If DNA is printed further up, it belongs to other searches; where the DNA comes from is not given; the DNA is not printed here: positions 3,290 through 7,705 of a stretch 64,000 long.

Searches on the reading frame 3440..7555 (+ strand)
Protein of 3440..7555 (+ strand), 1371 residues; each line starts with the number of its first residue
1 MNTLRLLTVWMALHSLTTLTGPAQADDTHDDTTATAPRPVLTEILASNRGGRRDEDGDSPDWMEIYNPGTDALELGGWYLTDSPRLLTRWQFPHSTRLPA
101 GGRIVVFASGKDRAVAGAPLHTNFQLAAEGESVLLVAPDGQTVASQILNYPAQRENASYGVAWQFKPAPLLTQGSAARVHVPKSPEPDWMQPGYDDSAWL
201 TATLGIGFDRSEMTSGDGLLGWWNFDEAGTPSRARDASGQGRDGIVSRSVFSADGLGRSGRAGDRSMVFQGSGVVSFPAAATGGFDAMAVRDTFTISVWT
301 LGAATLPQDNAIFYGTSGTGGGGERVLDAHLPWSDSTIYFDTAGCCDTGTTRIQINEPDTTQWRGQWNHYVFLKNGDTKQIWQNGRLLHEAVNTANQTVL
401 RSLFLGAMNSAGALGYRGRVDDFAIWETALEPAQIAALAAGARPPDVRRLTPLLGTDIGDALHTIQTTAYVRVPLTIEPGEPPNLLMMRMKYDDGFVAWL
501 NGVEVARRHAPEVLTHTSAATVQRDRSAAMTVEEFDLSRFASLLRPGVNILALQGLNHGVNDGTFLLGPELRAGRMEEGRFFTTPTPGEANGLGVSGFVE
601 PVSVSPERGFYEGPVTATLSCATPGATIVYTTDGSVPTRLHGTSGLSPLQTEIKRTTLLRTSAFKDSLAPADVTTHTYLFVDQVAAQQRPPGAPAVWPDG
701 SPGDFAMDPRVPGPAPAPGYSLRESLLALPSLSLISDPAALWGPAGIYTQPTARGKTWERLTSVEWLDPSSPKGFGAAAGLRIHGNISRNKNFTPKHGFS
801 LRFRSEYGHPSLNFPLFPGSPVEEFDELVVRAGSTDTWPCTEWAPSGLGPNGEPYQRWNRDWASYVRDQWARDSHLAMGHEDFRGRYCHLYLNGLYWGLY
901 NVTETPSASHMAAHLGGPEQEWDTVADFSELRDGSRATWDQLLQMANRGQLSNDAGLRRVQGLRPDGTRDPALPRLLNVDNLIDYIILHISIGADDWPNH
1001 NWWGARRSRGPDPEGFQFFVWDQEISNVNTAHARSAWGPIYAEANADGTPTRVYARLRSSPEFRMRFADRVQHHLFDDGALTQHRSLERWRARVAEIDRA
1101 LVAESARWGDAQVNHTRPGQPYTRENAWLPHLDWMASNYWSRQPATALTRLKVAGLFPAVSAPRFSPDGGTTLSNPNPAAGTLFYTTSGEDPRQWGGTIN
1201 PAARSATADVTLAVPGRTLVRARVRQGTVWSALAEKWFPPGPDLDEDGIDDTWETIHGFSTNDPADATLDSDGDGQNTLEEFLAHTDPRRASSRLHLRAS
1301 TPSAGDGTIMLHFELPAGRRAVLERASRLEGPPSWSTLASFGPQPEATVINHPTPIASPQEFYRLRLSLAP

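Call 77: search_protein_families(library=pfam, proteins=[window:3440-7555:+], max_evalue=0.00001)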
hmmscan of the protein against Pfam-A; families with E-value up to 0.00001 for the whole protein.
window:3440-7555:+ (1371 aa): 5 families
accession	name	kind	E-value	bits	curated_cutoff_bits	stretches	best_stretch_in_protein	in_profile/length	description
PF08757.17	CotH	-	6.6e-16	59.1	23.8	1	863-1112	46-299/322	CotH kinase protein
PF00932.25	LTD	-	1.5e-13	51.5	34.3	1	37-145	6-104/109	Lamin Tail Domain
PF13385.13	Laminin_G_3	-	5.9e-11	43.2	27.6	1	288-436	14-151/151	Concanavalin A-like lectin/glucanases superfamily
PF13290.12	CHB_HEX_C_1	-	9.9e-10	38.7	22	1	606-675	1-67/67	Chitobiase/beta-hexosaminidase C-terminal domain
PF13287.12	Fn3_assoc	-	3.7e-09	37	23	1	618-678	2-59/59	Fn3 associated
